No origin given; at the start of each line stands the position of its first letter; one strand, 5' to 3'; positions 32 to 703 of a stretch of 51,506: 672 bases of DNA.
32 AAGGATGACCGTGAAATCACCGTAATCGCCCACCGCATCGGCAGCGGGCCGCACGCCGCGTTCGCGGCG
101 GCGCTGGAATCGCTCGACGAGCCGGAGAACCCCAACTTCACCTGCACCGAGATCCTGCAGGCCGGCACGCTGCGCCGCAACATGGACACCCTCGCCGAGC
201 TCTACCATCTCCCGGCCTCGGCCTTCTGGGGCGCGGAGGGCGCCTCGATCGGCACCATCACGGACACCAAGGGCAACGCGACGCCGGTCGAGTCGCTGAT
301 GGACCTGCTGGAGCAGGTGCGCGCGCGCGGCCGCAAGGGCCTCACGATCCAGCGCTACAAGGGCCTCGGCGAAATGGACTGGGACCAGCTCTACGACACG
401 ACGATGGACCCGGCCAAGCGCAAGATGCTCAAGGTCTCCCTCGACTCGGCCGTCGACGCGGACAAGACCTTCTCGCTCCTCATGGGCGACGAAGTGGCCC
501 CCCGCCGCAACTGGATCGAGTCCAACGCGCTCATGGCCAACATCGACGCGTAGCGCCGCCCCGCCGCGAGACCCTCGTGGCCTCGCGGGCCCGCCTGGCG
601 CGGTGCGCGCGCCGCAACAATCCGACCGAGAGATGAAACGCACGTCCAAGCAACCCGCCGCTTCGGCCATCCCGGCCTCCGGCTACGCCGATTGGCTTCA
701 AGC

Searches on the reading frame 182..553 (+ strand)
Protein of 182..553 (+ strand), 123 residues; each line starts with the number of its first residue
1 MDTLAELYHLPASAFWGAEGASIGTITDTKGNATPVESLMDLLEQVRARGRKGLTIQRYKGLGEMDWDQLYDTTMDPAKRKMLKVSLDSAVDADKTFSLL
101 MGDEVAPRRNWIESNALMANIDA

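Call 32: search_protein_families(library=pfam, proteins=[window:182-553:+], max_evalue=0.01)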
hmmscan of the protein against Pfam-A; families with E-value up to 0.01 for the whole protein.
window:182-553:+ (123 aa): 1 family
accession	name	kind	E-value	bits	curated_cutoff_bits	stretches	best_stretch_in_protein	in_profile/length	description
PF00986.26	DNA_gyraseB_C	-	4.4e-28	97.7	29.8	1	52-113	2-63/63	DNA gyrase B subunit, carboxyl terminus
